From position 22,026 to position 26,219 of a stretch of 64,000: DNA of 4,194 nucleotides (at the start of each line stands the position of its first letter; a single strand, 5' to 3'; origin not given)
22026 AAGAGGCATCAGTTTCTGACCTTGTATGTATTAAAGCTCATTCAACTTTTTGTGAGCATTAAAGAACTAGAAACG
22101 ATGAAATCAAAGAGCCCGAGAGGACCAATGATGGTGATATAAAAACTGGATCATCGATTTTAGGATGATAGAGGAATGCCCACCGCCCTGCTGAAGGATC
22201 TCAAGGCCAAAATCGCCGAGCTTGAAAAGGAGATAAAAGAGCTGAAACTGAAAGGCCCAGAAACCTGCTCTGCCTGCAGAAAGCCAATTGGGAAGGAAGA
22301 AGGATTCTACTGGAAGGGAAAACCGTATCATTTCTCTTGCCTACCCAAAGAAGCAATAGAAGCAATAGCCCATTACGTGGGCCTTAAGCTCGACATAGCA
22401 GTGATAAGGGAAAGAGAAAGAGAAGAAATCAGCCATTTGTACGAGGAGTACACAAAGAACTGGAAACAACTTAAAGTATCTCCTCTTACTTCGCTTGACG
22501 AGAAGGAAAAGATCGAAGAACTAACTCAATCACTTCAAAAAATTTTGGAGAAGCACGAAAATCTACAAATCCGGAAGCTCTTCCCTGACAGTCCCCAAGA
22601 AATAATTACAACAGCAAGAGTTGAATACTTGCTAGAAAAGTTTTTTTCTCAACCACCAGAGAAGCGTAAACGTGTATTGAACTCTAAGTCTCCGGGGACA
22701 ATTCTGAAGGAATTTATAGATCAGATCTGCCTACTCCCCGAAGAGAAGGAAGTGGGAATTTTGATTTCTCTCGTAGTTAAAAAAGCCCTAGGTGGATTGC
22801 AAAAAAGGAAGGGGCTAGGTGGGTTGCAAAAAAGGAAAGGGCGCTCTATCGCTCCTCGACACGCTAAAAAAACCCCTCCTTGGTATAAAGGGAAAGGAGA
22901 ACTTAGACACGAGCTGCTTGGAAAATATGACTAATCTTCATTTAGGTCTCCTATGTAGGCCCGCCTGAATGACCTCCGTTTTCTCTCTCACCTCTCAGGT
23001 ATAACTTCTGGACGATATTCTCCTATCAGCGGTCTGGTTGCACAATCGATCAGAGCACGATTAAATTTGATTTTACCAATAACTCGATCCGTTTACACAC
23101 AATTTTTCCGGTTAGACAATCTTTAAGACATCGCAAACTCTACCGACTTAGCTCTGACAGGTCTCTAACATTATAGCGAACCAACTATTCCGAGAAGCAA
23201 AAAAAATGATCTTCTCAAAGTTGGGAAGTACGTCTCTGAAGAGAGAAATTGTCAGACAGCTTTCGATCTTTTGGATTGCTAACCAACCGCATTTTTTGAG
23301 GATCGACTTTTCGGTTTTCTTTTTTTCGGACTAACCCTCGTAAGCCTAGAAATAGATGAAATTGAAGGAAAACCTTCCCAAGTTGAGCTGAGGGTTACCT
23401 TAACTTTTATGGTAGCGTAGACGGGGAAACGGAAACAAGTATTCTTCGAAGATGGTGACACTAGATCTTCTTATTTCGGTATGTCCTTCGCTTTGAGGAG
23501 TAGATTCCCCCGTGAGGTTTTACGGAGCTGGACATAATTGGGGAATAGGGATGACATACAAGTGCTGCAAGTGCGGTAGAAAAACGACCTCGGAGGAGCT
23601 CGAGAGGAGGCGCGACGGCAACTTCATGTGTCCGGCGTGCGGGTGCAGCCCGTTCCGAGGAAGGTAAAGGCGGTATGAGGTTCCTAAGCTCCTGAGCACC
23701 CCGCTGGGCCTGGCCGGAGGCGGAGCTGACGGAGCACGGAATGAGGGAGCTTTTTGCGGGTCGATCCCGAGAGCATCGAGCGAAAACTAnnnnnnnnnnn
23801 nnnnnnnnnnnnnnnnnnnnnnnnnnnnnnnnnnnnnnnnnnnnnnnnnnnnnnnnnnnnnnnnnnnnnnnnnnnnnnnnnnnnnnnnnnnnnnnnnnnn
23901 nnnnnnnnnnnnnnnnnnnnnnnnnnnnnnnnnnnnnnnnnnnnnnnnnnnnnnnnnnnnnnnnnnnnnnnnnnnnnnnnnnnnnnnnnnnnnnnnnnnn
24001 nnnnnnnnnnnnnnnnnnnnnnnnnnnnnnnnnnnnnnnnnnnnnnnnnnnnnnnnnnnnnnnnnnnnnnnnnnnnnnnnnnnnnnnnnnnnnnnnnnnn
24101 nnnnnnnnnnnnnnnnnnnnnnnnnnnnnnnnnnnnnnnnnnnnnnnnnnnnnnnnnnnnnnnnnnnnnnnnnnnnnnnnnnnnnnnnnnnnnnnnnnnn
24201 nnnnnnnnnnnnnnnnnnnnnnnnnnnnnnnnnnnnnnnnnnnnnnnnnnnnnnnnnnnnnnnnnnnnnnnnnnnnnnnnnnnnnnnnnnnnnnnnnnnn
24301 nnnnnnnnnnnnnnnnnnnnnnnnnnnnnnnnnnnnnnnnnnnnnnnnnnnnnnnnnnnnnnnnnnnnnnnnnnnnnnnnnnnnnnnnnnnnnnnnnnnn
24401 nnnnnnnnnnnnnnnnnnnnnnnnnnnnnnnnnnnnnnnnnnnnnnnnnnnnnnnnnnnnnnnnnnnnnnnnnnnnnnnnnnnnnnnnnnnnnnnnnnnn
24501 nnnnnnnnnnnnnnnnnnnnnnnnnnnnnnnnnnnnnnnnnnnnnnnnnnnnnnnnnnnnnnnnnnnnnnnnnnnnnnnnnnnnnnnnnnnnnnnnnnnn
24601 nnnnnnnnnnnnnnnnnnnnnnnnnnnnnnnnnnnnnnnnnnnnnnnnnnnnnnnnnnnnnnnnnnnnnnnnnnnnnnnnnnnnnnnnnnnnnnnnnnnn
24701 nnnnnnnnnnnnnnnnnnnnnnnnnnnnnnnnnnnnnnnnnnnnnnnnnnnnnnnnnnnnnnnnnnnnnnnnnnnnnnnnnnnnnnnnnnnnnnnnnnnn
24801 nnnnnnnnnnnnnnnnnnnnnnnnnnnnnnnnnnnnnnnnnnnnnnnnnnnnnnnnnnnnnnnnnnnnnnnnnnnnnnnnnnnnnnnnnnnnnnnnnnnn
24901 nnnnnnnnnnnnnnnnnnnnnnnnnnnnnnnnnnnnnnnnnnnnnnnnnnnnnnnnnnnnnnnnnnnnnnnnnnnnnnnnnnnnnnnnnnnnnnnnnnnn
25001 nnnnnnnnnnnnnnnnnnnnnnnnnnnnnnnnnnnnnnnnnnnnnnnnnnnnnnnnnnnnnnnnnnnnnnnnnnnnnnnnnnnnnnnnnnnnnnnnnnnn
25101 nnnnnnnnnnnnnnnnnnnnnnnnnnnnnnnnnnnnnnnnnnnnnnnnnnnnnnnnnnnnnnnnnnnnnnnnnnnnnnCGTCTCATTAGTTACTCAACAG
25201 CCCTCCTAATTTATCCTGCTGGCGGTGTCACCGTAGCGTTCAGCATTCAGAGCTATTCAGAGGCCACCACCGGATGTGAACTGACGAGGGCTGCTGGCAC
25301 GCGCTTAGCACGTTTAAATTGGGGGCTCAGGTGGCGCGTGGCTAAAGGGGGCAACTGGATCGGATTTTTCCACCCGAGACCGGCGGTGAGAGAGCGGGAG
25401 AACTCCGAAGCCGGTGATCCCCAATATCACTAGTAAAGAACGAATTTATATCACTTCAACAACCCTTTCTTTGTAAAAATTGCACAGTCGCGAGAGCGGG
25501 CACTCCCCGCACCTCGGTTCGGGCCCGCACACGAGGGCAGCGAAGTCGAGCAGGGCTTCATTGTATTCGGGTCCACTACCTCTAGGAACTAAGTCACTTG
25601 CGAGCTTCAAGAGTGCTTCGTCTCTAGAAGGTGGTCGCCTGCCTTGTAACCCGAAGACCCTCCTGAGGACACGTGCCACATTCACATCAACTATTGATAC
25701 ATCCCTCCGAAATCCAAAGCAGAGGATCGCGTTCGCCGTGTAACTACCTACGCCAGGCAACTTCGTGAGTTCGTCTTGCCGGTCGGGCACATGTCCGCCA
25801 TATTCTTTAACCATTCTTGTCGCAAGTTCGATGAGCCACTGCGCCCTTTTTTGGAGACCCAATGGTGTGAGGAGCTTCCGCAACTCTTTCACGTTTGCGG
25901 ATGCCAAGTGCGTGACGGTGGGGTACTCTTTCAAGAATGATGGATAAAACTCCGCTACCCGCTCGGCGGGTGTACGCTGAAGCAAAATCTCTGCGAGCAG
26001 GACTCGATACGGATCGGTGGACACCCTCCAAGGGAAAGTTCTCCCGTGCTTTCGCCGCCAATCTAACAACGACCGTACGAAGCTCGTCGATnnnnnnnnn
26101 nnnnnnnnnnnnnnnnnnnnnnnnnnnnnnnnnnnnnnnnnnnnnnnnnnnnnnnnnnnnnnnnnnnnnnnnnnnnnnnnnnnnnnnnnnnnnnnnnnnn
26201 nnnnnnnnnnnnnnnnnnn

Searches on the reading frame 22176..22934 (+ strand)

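Call 34: search_protein_families(library=pfam, proteins=[window:22176-22934:+], max_evalue=0.01)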
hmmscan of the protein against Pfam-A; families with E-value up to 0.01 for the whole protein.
window:22176-22934:+ (252 aa): 1 family
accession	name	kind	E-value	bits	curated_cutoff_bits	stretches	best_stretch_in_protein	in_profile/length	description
PF19343.5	HAM1_N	-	0.0054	15.6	27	1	88-179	339-428/630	HAM1-like, N-terminal domain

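Call 108: search_protein_families(library=padloc, proteins=[window:22176-22934:+], max_evalue=0.00001)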
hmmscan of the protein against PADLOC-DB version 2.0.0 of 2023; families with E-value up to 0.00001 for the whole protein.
window:22176-22934:+ (252 aa): 0 families

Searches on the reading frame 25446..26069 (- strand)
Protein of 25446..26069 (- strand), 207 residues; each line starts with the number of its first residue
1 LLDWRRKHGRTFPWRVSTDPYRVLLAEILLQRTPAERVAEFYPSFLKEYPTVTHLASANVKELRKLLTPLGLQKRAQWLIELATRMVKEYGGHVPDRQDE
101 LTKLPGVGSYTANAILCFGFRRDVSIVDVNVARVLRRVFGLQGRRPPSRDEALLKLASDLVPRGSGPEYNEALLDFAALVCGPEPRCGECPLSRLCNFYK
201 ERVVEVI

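Call 3: search_protein_families(library=pfam, proteins=[window:25446-26069:-], max_evalue=0.01)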
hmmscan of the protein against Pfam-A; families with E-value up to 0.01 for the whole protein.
window:25446-26069:- (207 aa): 3 families
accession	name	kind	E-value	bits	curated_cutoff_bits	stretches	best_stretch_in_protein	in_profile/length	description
PF00730.31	HhH-GPD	-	1.1e-16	61.6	26.2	1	26-154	2-102/108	HhH-GPD superfamily base excision DNA repair protein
PF00633.29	HHH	-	7.3e-11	41.8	24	1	89-118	1-30/30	Helix-hairpin-helix motif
PF14520.12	HHH_5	-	0.0019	19.1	27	0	100-121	3-24/57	Helix-hairpin-helix domain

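Call 4: search_protein_families(library=padloc, proteins=[window:25446-26069:-], max_evalue=0.01)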
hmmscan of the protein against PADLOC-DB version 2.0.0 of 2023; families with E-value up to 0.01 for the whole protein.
window:25446-26069:- (207 aa): 1 family
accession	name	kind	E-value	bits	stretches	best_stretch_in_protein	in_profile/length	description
PDLC03398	REase_II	-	1.9e-42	143.4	1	7-201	22-218/221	Type II nicking endonuclease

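Call 5: search_protein_families(library=ncbifam, proteins=[window:25446-26069:-], max_evalue=0.01)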
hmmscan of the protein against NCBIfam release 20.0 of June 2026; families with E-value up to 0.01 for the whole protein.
window:25446-26069:- (207 aa): 9 families
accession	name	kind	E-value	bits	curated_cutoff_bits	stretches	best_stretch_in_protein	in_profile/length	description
TIGR01084.1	mutY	equivalog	2.3e-55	188.1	286.5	1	1-202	6-212/277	A/G-specific adenine glycosylase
NF008132.0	PRK10880.1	equivalog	1.4e-40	139.5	427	1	1-200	11-213/351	A/G-specific adenine glycosylase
NF010488.0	PRK13910.1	equivalog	1.1e-36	126.7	471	1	37-196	10-167/290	adenine-specific DNA glycosylase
TIGR01083.1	nth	equivalog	6.9e-26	91.1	211.7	1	18-187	25-192/192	endonuclease III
NF007978.0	PRK10702.1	equivalog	3.2e-10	40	405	1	53-203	62-209/211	endonuclease III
NF053634.1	MonDNAglycDR2438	equivalog_domain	5.1e-09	36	400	1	99-200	108-208/219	monofunctional DNA glycosylase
TIGR00588.1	ogg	subfamily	7.8e-07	28.5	397.85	1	47-143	161-265/310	8-oxoguanine DNA-glycosylase (ogg)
NF010494.0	PRK13913.1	equivalog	8.6e-07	29.1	192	1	15-137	27-161/220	3-methyladenine DNA glycosylase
NF007641.0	PRK10308.1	equivalog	0.0002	21.1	229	1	43-121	150-229/285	DNA-3-methyladenine glycosylase 2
